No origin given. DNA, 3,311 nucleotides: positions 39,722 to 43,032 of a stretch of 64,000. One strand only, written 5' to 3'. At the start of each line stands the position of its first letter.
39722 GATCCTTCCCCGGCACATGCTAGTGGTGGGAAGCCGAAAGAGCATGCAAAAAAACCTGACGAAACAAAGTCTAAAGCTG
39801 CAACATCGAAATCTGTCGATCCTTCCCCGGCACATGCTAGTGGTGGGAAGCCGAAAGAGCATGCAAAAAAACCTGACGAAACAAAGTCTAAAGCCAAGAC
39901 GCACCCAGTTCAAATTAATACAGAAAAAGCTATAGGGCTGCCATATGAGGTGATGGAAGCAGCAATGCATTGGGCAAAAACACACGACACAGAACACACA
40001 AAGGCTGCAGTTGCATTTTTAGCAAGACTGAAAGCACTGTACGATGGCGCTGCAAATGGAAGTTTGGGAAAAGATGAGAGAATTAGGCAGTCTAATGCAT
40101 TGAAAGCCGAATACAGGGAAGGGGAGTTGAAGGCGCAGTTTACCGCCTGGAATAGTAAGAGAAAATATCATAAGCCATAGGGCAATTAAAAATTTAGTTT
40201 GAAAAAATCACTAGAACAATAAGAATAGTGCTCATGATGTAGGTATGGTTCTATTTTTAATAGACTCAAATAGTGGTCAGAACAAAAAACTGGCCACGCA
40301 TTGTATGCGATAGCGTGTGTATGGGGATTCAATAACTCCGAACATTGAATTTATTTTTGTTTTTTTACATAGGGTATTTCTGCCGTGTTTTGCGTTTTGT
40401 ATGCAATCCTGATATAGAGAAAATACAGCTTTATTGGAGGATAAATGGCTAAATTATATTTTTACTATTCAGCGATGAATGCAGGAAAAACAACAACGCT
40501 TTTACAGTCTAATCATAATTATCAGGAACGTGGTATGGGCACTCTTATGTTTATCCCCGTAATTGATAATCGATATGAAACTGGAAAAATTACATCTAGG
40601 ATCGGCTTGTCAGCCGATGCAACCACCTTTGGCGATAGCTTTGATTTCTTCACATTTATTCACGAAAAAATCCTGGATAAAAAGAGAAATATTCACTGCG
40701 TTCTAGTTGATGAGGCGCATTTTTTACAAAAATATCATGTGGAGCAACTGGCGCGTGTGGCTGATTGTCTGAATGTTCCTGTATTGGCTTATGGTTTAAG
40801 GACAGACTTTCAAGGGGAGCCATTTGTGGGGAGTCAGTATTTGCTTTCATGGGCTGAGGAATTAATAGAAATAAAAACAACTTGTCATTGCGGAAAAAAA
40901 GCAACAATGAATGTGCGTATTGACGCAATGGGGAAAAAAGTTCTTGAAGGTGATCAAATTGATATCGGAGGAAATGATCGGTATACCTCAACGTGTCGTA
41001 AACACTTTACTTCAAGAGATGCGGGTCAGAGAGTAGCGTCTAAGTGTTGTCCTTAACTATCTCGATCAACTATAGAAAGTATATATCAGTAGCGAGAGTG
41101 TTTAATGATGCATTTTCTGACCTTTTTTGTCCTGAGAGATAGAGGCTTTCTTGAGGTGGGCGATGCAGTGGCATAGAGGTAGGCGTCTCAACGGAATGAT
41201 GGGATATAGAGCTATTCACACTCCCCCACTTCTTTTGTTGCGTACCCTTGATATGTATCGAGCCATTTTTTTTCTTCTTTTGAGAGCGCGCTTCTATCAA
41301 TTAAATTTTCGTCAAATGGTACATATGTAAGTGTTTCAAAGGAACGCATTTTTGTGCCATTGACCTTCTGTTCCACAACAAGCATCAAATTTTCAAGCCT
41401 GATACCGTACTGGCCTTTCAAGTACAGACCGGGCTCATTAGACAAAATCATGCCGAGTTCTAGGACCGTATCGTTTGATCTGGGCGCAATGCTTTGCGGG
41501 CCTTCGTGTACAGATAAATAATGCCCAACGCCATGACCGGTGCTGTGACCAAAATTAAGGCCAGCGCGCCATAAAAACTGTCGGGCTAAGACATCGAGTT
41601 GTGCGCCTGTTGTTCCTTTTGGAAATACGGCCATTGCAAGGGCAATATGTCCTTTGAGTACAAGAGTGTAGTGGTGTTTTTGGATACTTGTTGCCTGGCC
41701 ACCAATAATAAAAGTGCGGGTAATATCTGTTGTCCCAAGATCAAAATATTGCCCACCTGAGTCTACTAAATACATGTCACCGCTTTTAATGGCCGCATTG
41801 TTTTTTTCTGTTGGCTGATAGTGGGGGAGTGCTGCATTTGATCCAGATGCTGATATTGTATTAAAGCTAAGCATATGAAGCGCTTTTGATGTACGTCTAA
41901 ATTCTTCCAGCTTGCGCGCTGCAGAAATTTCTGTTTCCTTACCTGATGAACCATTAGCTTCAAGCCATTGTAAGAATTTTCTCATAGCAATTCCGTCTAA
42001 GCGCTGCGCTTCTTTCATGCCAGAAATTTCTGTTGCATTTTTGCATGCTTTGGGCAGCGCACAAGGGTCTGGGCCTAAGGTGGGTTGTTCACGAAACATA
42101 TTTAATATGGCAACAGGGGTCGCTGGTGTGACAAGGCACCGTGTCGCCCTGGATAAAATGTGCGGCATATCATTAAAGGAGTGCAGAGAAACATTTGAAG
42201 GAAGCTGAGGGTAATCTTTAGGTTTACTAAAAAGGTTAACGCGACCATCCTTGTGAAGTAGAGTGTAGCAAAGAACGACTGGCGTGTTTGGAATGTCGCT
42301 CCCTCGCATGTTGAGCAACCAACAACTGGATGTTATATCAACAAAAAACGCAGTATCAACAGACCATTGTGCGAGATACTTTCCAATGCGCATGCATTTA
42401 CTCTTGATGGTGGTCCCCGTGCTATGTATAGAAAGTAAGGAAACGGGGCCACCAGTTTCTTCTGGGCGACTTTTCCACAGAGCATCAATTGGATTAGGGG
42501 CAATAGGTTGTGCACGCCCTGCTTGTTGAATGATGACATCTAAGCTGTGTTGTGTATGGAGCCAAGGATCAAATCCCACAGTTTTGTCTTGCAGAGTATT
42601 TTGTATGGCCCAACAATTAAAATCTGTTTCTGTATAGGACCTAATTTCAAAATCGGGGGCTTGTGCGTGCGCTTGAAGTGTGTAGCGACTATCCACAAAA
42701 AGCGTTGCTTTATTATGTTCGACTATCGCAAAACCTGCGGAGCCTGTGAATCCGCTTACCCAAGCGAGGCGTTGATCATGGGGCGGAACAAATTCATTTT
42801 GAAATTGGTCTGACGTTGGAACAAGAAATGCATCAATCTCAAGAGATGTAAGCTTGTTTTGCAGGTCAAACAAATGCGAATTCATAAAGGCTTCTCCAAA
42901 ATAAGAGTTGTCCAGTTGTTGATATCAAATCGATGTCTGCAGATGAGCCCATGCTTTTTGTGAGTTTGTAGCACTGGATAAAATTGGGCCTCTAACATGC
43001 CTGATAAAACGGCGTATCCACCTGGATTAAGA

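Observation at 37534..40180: Large secreted protein gene with 12.7 identical 96-bp repeats, split by an A8/A7 homopolymer slip, a candidate phase-variable contingency locus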

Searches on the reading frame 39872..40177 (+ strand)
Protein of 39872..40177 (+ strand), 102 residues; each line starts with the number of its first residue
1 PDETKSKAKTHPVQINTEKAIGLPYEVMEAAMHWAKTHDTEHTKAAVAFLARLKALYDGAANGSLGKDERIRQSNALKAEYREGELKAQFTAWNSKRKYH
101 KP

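Call 6: search_protein_families(library=pfam, proteins=[window:39872-40177:+], max_evalue=0.1)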
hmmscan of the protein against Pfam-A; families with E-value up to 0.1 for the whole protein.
window:39872-40177:+ (102 aa): 0 families

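Call 36: search_protein_families(library=ncbifam, proteins=[window:39872-40177:+], max_evalue=1)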
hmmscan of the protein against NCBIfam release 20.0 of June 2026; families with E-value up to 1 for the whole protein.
window:39872-40177:+ (102 aa): 2 families
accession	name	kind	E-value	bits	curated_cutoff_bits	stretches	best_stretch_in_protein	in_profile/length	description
TIGR02293.1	TAS_TIGR02293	hypoth_equivalog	0.046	13.4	57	1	8-49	8-52/133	putative toxin-antitoxin system antitoxin component, TIGR02293 family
TIGR00310.1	ZPR1_znf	domain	0.11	11.8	78.3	1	25-62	106-142/192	ZPR1 zinc finger domain-containing protein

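Call 65: predict_structure(protein=window:39872-40177:+)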
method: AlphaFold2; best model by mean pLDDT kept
length: 102 residues; sequences in the alignment: 1
mean_pLDDT: 73.1   pTM: 0.58
mean pLDDT of the five models: 73.1, 68.5, 66.3, 65.5, 64.1
residues with pLDDT >= 90: 0; 70-90: 69; 50-70: 22; < 50: 11
segments of 3 or more residues with pLDDT < 50: 5-7, 100-102
pLDDT, mean of each block of 10 residues (from residue 1): 50 65 81 75 79 86 82 86 72 63 37
secondary structure, 60 per line:
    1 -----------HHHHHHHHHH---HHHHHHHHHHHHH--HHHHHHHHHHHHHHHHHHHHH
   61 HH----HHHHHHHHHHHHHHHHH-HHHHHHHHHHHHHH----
elements in order: H12-21 H25-37 H40-62 H67-83 H85-98

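Call 67: fold_search(model_id=the predicted structure, library=pdb)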
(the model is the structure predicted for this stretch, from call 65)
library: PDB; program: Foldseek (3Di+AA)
matches with E <= 10: 75; with E <= 0.001: 0
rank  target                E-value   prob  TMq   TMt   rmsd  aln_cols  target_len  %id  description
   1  9k5p_C                1.5e+00  0.30  0.35  0.40  10.6        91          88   18  Crystal structure of designed zinc-induced homotrimer C3-Zn2-HEHE-19 (released 2025-10-22)
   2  3a98_C                2.2e+00  0.33  0.44  0.32   5.9        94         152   13  Crystal structure of the complex of the interacting regions of DOCK2 and ELMO1 (released 2010-10-27)
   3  9k5p_A                2.3e+00  0.23  0.33  0.37   8.3        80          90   20  Crystal structure of designed zinc-induced homotrimer C3-Zn2-HEHE-19 (released 2025-10-22)
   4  8zmg_B                2.3e+00  0.11  0.30  0.11  14.3        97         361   11  Crystal structure of an inverse agonist antipsychotic drug pimavanserin-bound 5-HT2A (released 2024-08-28)
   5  8xvl_R                2.6e+00  0.28  0.46  0.15   7.0        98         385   12  Cryo-EM structure of ETAR bound with Zibotentan (released 2024-08-28)
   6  7opb_D                3.1e+00  0.21  0.28  0.47   5.1        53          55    9  IL7R in complex with an antagonist (released 2022-05-11)
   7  7bqq_MODEL_1_A        3.4e+00  0.14  0.36  0.29   9.0        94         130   14  Solution NMR structure of fold-Z Gogy; de novo designed protein with an asymmetric all-alpha topology (released 2021-04-07)
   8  3a98_A                3.6e+00  0.23  0.40  0.28   4.8        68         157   13  Crystal structure of the complex of the interacting regions of DOCK2 and ELMO1 (released 2010-10-27)
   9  7uhb_K                3.9e+00  0.38  0.46  0.59   3.5        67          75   12  SARS-CoV-2 spike in complex with AHB2-2GS-SB175 (local refinement of the RBD and AHB2) (released 2022-06-08)
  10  6rdb_T                4.1e+00  0.05  0.19  0.07   9.4        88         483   12  CryoEM structure of Polytomella F-ATP synthase, Primary rotary state 1, focussed refinement of F1 head and rotor (released 2019-07-03)
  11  5xjm_A                4.3e+00  0.09  0.28  0.09  14.6        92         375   11  Complex structure of angiotensin II type 2 receptor with Fab (released 2018-07-11)
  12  3gn4_A                4.6e+00  0.21  0.39  0.32   5.7        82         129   13  Myosin lever arm (released 2009-09-08)
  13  6o8y_R                4.6e+00  0.08  0.25  0.23   8.0        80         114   16  Cryo-EM image reconstruction of the 70S Ribosome Enterococcus faecalis Class03 (released 2020-09-23)
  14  9n22_K                4.6e+00  0.04  0.20  0.11  11.8       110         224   11  Y20S (Sec18-Sec17-Sec9-Sso1-Snc1) EDTA - Class 2 (released 2025-10-01)
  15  2ip6                  4.8e+00  0.15  0.39  0.43   6.3        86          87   13  Crystal structure of PedB (released 2007-10-02)
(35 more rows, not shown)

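Call 77: search_protein_families(library=phrogs, proteins=[window:39872-40177:+], max_evalue=0.1)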
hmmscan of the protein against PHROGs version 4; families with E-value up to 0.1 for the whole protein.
window:39872-40177:+ (102 aa): 0 families

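Call 78: search_solved_structures(query=window:39872-40177:+, max_evalue=10)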
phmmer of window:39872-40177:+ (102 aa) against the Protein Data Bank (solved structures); distinct sequences matched with E-value up to 10: 0.

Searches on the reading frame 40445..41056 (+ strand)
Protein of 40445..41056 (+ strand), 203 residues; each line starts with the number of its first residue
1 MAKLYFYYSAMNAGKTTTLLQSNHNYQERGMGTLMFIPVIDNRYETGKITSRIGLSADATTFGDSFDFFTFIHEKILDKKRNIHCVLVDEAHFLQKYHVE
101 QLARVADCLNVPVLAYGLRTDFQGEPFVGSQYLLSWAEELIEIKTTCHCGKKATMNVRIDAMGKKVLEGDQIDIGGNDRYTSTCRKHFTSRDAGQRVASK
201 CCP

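Call 6: search_protein_families(library=pfam, proteins=[window:40445-41056:+], max_evalue=0.1)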
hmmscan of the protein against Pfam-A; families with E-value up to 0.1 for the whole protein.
window:40445-41056:+ (203 aa): 4 families
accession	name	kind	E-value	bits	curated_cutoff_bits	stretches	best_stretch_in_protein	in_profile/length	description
PF00265.24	TK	-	1.4e-51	175.3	20.6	1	2-188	1-176/176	Thymidine kinase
PF13401.12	AAA_22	-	0.00016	22.4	27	1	13-108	16-113/130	AAA domain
PF09848.15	SLFN-g3_helicase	-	0.00038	20.3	24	1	13-96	12-93/354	Schlafen group 3, DNA/RNA helicase domain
PF02702.23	KdpD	-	0.018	15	26.1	1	4-94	7-94/210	Osmosensitive K+ channel His kinase sensor domain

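Call 24: find_encoding_contigs(protein=window:40445-41053:+, flank=10000, max_places=5)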
Protein window:40445-41053:+ (203 aa): no gene with exactly this product is on record in the collection.

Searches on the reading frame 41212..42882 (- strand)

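Call 43: search_protein_families(library=pfam, proteins=[window:41212-42882:-], max_evalue=0.00001)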
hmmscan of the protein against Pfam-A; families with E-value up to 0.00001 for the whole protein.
window:41212-42882:- (556 aa): 4 families
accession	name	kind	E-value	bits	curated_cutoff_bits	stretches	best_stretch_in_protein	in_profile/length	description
PF00557.29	Peptidase_M24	-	2.8e-56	191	23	1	288-504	2-208/208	Metallopeptidase family M24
PF16189.11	Creatinase_N_2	-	9e-28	97.8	29.7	1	139-285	2-161/161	Creatinase/Prolidase N-terminal domain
PF01321.24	Creatinase_N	-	2.6e-14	54.3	22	1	7-123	5-112/128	Creatinase/Prolidase N-terminal domain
PF16188.10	Peptidase_M24_C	-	2.3e-11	43.9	28.9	1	514-545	4-35/63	C-terminal region of peptidase_M24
